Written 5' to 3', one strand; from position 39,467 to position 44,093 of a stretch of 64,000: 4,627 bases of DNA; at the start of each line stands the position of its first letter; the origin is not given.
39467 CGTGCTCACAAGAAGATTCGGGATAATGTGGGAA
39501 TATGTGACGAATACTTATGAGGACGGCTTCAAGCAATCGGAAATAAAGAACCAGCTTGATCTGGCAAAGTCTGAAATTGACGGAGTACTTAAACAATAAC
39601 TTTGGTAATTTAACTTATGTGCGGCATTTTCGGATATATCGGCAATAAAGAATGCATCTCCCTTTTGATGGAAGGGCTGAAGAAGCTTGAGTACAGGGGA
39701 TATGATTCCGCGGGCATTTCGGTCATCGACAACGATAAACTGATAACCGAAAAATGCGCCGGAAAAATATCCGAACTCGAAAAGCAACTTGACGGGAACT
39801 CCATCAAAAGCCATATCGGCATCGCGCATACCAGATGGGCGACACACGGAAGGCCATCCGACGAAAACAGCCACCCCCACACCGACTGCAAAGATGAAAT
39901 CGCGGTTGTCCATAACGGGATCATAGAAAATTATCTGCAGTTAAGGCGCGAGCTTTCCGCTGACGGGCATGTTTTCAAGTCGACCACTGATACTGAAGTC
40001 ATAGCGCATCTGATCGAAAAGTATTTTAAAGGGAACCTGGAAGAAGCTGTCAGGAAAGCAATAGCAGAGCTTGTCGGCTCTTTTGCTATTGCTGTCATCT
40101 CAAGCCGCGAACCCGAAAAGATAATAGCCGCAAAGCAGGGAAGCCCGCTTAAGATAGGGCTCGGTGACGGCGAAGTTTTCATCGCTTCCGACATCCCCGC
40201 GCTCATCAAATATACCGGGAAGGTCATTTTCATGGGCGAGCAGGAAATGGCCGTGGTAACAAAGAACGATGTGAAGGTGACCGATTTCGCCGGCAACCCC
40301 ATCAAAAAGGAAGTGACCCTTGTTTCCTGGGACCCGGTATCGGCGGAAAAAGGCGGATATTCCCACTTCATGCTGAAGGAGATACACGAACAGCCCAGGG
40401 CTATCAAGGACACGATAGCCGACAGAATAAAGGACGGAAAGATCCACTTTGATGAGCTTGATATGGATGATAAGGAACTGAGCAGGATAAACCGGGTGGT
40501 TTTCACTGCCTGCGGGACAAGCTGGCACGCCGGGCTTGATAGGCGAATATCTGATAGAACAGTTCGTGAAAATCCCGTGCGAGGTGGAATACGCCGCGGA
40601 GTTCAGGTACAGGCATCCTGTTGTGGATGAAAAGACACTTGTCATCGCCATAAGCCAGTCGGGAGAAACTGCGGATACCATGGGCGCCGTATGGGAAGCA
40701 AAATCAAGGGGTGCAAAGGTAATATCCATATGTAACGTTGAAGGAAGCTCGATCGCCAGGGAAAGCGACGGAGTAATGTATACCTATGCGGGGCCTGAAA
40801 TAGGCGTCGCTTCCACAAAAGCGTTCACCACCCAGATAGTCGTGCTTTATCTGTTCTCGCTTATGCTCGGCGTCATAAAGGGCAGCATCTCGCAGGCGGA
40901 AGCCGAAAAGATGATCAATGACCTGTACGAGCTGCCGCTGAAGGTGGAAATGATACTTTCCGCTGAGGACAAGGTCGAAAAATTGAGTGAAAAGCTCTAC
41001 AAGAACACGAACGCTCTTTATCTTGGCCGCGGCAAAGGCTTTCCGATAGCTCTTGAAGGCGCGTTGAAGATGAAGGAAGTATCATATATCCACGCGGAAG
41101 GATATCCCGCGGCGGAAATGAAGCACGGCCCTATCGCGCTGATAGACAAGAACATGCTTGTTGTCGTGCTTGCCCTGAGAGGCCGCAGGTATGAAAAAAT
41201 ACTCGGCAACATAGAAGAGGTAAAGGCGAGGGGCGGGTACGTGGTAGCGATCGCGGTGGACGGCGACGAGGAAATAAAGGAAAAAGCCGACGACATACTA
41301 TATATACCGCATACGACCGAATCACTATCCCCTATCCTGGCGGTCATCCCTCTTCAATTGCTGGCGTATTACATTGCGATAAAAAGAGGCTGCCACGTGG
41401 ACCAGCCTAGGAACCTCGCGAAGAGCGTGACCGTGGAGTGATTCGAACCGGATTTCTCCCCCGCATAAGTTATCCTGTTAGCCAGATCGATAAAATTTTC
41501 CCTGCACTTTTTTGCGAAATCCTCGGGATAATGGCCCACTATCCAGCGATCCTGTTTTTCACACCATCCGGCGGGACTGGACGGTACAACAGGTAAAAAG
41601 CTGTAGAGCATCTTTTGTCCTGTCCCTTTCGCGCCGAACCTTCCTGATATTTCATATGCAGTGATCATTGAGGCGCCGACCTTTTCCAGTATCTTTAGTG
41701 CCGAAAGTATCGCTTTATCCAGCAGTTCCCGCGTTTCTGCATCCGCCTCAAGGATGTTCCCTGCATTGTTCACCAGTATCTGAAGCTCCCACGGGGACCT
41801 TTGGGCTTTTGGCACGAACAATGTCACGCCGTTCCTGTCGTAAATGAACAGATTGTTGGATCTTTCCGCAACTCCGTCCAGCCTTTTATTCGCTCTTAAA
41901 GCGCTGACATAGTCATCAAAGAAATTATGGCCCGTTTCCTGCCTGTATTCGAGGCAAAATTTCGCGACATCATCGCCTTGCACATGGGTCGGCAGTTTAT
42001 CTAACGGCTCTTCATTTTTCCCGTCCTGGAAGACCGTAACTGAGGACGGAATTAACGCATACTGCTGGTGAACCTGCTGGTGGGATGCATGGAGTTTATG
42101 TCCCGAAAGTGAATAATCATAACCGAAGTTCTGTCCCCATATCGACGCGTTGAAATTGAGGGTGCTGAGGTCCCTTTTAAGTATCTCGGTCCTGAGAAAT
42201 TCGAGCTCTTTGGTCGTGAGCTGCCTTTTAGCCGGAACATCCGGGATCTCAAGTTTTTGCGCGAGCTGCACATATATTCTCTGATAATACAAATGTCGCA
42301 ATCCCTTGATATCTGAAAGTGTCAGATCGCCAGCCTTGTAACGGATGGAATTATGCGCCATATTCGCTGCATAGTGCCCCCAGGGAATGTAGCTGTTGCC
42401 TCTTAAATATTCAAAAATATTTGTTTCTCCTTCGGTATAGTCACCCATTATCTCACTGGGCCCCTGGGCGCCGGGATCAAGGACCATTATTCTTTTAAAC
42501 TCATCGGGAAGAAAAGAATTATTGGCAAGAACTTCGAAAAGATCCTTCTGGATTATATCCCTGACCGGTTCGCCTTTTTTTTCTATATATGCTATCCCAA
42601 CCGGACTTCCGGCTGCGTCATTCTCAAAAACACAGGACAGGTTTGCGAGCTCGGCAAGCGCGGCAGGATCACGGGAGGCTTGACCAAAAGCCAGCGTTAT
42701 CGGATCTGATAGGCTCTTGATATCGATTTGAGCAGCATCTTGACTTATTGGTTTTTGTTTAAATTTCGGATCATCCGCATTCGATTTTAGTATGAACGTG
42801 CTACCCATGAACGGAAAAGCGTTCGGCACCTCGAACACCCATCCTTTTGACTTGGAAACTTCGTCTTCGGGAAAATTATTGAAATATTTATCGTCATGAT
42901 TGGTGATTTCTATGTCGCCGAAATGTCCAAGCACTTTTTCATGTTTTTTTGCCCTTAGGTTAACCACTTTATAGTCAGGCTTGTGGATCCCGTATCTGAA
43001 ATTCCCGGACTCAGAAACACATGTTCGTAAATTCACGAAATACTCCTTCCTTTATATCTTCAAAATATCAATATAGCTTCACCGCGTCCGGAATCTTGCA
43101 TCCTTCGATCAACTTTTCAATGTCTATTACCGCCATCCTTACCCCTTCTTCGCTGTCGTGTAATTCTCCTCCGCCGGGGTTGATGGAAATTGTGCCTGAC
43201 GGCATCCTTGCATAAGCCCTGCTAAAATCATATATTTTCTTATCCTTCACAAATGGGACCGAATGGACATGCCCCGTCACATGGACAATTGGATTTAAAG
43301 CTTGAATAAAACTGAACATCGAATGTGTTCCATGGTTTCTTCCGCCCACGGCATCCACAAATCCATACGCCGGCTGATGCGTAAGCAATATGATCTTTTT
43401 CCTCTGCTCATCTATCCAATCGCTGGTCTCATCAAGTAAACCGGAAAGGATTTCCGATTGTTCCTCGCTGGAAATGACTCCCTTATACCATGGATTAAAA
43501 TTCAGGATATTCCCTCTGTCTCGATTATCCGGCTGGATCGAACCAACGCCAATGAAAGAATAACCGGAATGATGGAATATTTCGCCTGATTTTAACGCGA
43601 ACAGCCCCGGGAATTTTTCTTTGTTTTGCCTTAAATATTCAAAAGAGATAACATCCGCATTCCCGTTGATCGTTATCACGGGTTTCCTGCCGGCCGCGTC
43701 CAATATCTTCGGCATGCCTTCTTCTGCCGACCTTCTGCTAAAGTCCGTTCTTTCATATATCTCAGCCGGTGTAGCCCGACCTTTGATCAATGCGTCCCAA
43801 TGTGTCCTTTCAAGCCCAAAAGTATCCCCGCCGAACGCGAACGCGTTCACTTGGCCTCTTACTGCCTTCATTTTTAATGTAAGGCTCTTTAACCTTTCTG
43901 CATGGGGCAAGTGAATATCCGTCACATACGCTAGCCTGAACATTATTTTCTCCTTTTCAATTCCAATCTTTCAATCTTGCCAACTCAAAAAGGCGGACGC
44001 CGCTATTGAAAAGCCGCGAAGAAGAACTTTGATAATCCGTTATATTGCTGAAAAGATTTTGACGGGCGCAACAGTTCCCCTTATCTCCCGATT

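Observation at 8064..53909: Eight oriented copies of a bipartite motif (A-tract)GTGAAAT-N16-CGATA(T/A) precede only hypothetical genes: candidate alternative-sigma regulon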

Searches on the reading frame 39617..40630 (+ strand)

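Call 13: search_protein_families(library=pfam, proteins=[window:39617-40630:+], max_evalue=0.001)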
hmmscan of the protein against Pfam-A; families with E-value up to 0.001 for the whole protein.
window:39617-40630:+ (337 aa): 3 families
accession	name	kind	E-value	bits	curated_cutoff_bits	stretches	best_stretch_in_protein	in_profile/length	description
PF13522.11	GATase_6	-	3.9e-22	79.1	27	1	63-191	8-129/130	Glutamine amidotransferase domain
PF13537.11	GATase_7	-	1.9e-18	67.1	25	1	81-197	9-122/123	Glutamine amidotransferase domain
PF13230.11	GATase_4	-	2e-06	27.4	23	1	41-129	47-133/272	Glutamine amidotransferases class-II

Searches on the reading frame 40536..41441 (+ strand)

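Call 13: search_protein_families(library=pfam, proteins=[window:40536-41441:+], max_evalue=0.001)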
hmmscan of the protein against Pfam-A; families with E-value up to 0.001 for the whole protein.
window:40536-41441:+ (301 aa): 2 families
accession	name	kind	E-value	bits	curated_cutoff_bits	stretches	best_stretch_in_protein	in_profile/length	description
PF01380.27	SIS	-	7.4e-57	191.2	25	2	4-108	24-129/131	SIS domain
PF13580.11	SIS_2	-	0.00038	20.9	27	0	18-65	90-136/138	SIS domain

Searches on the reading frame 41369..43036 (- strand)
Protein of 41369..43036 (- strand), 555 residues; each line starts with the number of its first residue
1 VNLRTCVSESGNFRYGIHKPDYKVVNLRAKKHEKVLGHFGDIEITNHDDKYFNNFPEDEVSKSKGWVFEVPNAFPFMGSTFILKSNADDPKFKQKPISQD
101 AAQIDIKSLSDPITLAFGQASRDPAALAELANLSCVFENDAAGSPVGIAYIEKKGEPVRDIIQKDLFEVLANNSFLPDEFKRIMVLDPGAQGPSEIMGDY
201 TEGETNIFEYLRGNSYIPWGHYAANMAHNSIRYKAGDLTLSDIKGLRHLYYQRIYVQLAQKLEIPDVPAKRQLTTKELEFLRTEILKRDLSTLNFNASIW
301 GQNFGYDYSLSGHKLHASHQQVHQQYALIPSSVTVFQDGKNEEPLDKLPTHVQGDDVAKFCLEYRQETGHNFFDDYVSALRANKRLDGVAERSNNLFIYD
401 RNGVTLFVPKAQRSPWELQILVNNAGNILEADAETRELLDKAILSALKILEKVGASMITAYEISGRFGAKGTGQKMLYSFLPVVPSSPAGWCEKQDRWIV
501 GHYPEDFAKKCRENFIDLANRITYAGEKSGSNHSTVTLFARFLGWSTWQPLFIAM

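Call 6: search_protein_families(library=pfam, proteins=[window:41369-43036:-], max_evalue=0.01)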
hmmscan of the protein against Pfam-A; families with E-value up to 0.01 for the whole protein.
window:41369-43036:- (555 aa): 0 families

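Call 29: search_protein_representatives(protein=window:41369-43036:-)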
Query: 555 residues. Proteins with E-value up to 0.001 (for the whole library): 126; up to 1e-10: 81; up to 1e-30: 39. The best 126 are listed.
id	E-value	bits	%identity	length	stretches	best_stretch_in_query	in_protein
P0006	3.8e-171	587.0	57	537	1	3-515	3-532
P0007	4.2e-134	464.7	48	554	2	106-516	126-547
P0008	2.0e-125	436.0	49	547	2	106-513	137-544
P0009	3.7e-124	431.9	46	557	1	4-513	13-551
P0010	3.4e-120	418.8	46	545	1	1-515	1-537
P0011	2.5e-118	412.7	44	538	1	1-518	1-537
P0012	1.6e-117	410.0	46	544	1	7-520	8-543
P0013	5.3e-117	408.3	46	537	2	102-511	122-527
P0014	1.3e-103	364.0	43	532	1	3-514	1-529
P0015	7.5e-95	335.2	44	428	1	106-514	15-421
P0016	2.1e-93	330.3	51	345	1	185-514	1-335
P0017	7.8e-93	328.5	48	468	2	107-388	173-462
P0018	6.3e-80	285.9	48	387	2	112-335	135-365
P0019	1.4e-79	284.8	49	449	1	1-340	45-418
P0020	1.9e-75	271.1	47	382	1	12-373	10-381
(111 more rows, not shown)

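Call 31: find_related_loci(query=A3, collection=genome_contigs, flank=10000)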
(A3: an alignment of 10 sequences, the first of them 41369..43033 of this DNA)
Query A3 (554 aa) in genome_contigs; peptide patterns used: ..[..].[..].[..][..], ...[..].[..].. (x = any residue, [..] = any of these).
599 stretches matched a pattern (row limit reached: there are more); 548 encode a relative of the query (tblastn E <= 1e-3); the best 80 are kept; 80 distinct loci.
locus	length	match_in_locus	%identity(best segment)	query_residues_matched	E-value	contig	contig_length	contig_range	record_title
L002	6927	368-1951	52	3-512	3e-166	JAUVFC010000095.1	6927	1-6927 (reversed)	MAG: Desulfobacterales bacterium isolate CSMAG_340 CSMAG_340_k127_7416810_length_6927_cov_23.0000, whole genome shotgun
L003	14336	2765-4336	49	1-510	2e-163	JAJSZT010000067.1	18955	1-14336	MAG: Deltaproteobacteria bacterium isolate CR9063A Ga0402054_120, whole genome shotgun sequence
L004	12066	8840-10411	49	1-510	8e-163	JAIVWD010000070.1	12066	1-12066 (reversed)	MAG: Deltaproteobacteria bacterium isolate HYP3_UM_29 NODE_925_length_12066_cov_0.912137, whole genome shotgun sequence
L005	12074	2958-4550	50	3-512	4e-161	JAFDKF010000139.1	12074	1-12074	MAG: Deltaproteobacteria bacterium isolate Meg22_46_Bin_1 Meg22_46_Bin_1_scaffold_22312, whole genome shotgun sequence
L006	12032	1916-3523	49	2-519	2e-160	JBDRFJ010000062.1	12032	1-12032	MAG: Pseudomonadota bacterium isolate MEGAHIT-group-1.368 k141_8079918, whole genome shotgun sequence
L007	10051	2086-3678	50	3-512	4e-160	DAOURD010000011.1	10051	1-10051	MAG TPA_asm: Desulfobacterales bacterium isolate CSMAG_143 CSMAG_143_k141_557792_length_10051_cov_51.8057, whole genome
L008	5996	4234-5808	49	1-510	4e-159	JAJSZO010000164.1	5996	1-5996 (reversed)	MAG: Deltaproteobacteria bacterium isolate SM14434AFWG171 FWG171_EthSRB1_contig164_0005996bp, whole genome shotgun seque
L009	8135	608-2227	49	4-517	2e-157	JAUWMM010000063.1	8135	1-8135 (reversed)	MAG: Desulfobacterales bacterium isolate CSMAG_2398 CSMAG_2398_k141_1546261_length_8135_cov_7.0000, whole genome shotgun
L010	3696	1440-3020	48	1-512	1e-163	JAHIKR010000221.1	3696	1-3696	MAG: Proteobacteria bacterium isolate KR13_N1.mb.65 KR13_N1.mb.65_k141_129550, whole genome shotgun sequence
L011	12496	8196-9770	49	1-510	2e-156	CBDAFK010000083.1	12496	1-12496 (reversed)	MAG: uncultured Desulfobacterales bacterium isolate MAG_109 genome assembly, contig: k141_239291, whole genome shotgun s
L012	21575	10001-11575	49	1-510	6e-156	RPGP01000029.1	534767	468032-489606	MAG: Desulfobacteraceae bacterium Eth-SRB1 Scaffold61_pilon, whole genome shotgun sequence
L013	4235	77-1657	48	2-510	5e-160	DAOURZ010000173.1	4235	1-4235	MAG TPA_asm: Deltaproteobacteria bacterium isolate CSMAG_533 CSMAG_533_k127_19604_length_4235_cov_7.0000, whole genome s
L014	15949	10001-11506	49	1-510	1e-155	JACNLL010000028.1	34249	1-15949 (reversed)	MAG: Candidatus Desulfaltia bathyphila NIOZ-UU_NODE_1346_length_34249_cov_15.3837, whole genome shotgun sequence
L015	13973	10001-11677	47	3-543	5e-155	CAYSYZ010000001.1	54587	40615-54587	MAG TPA_asm: uncultured Desulfovibrionales bacterium isolate binchicken_co327_82 genome assembly, contig: NODE_45_length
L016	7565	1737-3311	48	1-510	2e-155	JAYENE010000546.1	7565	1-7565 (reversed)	MAG: Thermodesulfobacteriota bacterium isolate MAG063 MAG063_546, whole genome shotgun sequence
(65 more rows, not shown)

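Call 34: find_encoding_contigs(protein=P0006, flank=10000)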
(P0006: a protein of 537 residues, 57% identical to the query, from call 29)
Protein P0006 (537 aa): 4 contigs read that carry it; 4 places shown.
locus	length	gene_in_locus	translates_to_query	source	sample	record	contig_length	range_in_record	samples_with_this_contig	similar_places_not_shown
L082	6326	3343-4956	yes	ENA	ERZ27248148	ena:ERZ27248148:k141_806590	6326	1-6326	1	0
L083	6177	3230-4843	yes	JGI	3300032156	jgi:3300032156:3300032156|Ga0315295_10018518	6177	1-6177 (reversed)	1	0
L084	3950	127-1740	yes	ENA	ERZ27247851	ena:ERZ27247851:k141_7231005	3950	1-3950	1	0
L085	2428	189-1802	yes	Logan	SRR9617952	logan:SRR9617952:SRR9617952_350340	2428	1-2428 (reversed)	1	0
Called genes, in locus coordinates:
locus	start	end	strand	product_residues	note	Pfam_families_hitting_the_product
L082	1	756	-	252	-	?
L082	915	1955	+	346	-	PF01594:AI-2E_transport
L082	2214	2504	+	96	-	PF00076:RRM_1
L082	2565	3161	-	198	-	-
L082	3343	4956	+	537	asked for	-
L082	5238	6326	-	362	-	?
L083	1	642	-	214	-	?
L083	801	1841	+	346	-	PF01594:AI-2E_transport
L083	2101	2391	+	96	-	PF00076:RRM_1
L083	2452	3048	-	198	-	-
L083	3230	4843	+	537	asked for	-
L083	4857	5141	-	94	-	PF11373:DUF3175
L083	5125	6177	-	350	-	?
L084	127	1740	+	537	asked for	-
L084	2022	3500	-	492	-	PF03435:Sacchrp_dh_NADP, PF16653:Sacchrp_dh_C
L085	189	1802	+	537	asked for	-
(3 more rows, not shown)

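Call 45: search_solved_structures(query=A3, max_evalue=1)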
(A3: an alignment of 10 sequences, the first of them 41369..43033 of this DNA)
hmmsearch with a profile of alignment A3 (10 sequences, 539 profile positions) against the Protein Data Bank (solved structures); distinct sequences matched with E-value up to 1: 1.
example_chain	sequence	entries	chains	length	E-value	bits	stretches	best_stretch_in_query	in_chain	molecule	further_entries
3lb5_A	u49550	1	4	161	0.15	13.9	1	412-504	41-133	Hit-like protein involved in cell-cycle regulation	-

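Call 46: search_protein_families(library=ncbifam, proteins=[window:41369-43036:-], max_evalue=0.1)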
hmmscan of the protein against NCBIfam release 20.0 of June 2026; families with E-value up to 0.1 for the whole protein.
window:41369-43036:- (555 aa): 0 families

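Call 90: predict_structure(alignment_id=A3)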
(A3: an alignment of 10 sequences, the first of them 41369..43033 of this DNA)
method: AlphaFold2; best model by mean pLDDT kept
length: 554 residues; sequences in the alignment: 10
mean_pLDDT: 65.6   pTM: 0.57
mean pLDDT of the five models: 65.6, 65.6, 63.6, 61.7, 54.7
residues with pLDDT >= 90: 69; 70-90: 207; 50-70: 110; < 50: 168
segments of 3 or more residues with pLDDT < 50: 1-4, 6-8, 10-12, 19-38, 40-42, 45-51, 57-62, 73-76, 91-101, 185-199, 203-232, 305-325, 491-493, 523-554
pLDDT, mean of each block of 10 residues (from residue 1): 43 52 39 46 47 49 56 51 58 35 68 71 86 87 79 70 73 69 48 41 44 31 35 64 76 84 79 86 90 76 43 31 57 67 76 85 92 89 79 87 89 83 90 91 89 77 83 87 61 52 86 75 43 37 39 38
secondary structure, 60 per line:
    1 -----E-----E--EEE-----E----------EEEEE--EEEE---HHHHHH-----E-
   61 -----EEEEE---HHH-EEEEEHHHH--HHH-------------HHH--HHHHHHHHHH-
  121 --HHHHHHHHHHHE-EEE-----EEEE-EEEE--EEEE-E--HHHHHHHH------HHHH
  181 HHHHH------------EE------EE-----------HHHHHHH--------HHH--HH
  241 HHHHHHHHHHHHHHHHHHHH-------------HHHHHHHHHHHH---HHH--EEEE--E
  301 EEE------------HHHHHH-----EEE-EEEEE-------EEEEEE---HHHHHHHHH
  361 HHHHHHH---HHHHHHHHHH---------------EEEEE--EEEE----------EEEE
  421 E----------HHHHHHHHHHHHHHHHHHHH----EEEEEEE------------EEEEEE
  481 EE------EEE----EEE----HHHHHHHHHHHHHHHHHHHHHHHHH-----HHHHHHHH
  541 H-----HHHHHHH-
elements in order: E15-17 E34-38 E41-44 H48-53 E66-70 E78-82 H83-86 H110-119 H123-133 E136-138 E144-147 E149-152 E155-158 H163-170 H177-185 H219-225 H239-260 H274-285 E294-297 E300-303 H316-321 E327-329 E331-335 E343-348 H352-367 H371-380 E396-400 E403-406 E417-421 H432-451 E456-462 E475-482 E489-491 E496-498 H503-527 H533-541 H547-553

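Call 92: fold_search(model_id=the predicted structure, library=pdb)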
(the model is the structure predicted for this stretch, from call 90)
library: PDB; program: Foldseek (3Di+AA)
matches with E <= 10: 341; with E <= 0.001: 18
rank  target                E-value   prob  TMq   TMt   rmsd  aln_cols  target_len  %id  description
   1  6k5z_B                8.9e-07  1.00  0.29  0.48   6.5       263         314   12  Structure of uridylyltransferase (released 2019-12-18)
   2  6k9z_B                1.2e-06  1.00  0.29  0.49   7.5       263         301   13  STRUCTURE OF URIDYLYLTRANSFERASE MUTANT (released 2019-12-18)
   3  6k5z_A                2.2e-06  1.00  0.26  0.44   6.8       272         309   11  Structure of uridylyltransferase (released 2019-12-18)
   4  6k9z_A                8.3e-06  1.00  0.29  0.48   6.8       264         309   12  STRUCTURE OF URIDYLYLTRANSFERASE MUTANT (released 2019-12-18)
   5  1zwj_A                2.7e-05  1.00  0.28  0.48   5.9       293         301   12  X-ray structure of galt-like protein from arabidopsis thaliana AT5G18200 (released 2005-06-14)
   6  1zwj_B                2.8e-05  1.00  0.28  0.48   8.3       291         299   13  X-ray structure of galt-like protein from arabidopsis thaliana AT5G18200 (released 2005-06-14)
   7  1z84_A                5.0e-05  1.00  0.28  0.47   6.0       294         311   13  X-ray structure of galt-like protein from arabidopsis thaliana at5g18200 (released 2005-04-19)
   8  1z84_B                5.3e-05  1.00  0.28  0.47   8.8       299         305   13  X-ray structure of galt-like protein from arabidopsis thaliana at5g18200 (released 2005-04-19)
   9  5in3_B                5.6e-05  1.00  0.23  0.38   3.5       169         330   15  Crystal structure of glucose-1-phosphate bound nucleotidylated human galactose-1-phosphate uridylyltransferase (released 2016-03-30)
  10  2h39_A                7.0e-05  1.00  0.28  0.47   8.5       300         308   13  Crystal Structure of an ADP-Glucose Phosphorylase from Arabidopsis thaliana with bound ADP-Glucose (released 2006-06-13)
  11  6gqd                  1.6e-04  1.00  0.22  0.35   3.8       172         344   16  Structure of human galactose-1-phosphate uridylyltransferase (GALT), with crystallization epitope mutations A21Y:A22T:T2 (released 2018-07-18)
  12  2h39_B                1.6e-04  1.00  0.26  0.43   8.8       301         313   13  Crystal Structure of an ADP-Glucose Phosphorylase from Arabidopsis thaliana with bound ADP-Glucose (released 2006-06-13)
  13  5in3_A                2.0e-04  1.00  0.23  0.37   3.6       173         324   14  Crystal structure of glucose-1-phosphate bound nucleotidylated human galactose-1-phosphate uridylyltransferase (released 2016-03-30)
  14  1hxp_A                3.5e-04  1.00  0.20  0.31   5.4       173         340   18  NUCLEOTIDE TRANSFERASE (released 1996-11-08)
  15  1hxp_B                3.7e-04  1.00  0.22  0.34   4.4       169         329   18  NUCLEOTIDE TRANSFERASE (released 1996-11-08)
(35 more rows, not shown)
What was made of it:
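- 41369..44631 (-): Operon of a 224-aa unknown protein (43957-44631), a metallophosphoesterase (43068-43943) and a 555-aa GalT/HIT-fold nucleotidyltransferase-like protein (41369-43036). The 555-aa model matches uridylyltransferase and ADP-glucose phosphorylase folds (Foldseek E 9e-7; model pLDDT 65.6) (calls 90, 92).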

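Call 98: search_protein_families(library=pfam, proteins=[L220:6795-7373:-, L220:7504-8094:-, L220:224-1666:-], max_evalue=1)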
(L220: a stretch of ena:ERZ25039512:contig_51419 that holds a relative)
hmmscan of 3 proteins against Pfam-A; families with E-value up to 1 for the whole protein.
L220:6795-7373:- (192 aa): 1 family
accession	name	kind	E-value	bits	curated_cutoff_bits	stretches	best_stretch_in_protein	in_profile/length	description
PF08902.16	DUF1848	-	0.16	12.2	30.5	1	84-146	124-180/262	Domain of unknown function (DUF1848)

L220:7504-8094:- (196 aa): 0 families

L220:224-1666:- (480 aa): 3 families
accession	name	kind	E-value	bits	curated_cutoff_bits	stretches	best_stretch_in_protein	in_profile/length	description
PF02156.21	Glyco_hydro_26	-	6.3e-15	55.8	20.2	1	115-196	150-235/311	Glycosyl hydrolase family 26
PF11790.14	Glyco_hydro_cc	-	3.5e-05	23.9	21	1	206-265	151-212/237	Glycosyl hydrolase catalytic core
PF03198.20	Glyco_hydro_72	-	0.058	13.1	25.9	1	189-232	211-254/314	Glucanosyltransferase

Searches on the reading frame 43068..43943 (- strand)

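Call 6: search_protein_families(library=pfam, proteins=[window:43068-43943:-], max_evalue=0.01)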
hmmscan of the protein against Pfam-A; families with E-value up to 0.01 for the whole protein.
window:43068-43943:- (291 aa): 3 families
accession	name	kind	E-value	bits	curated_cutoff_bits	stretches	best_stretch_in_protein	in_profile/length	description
PF00149.33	Metallophos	-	1.2e-07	32.8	21.5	1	3-228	2-190/191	Calcineurin-like phosphoesterase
PF14582.11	Metallophos_3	-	0.00016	21.5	28.2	1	75-227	79-220/259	Metallophosphoesterase, calcineurin superfamily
PF12850.12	Metallophos_2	-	0.00042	20.8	27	0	81-277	42-153/154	Calcineurin-like phosphoesterase superfamily domain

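Call 46: search_protein_families(library=ncbifam, proteins=[window:43068-43943:-], max_evalue=0.1)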
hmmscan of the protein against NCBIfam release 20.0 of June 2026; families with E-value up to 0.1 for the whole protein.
window:43068-43943:- (291 aa): 1 family
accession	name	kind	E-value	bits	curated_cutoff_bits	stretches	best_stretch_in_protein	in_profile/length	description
NF050806.1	TransRegFixKCaul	equivalog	0.058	12.6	300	1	27-48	60-81/215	transcriptional regulator FixK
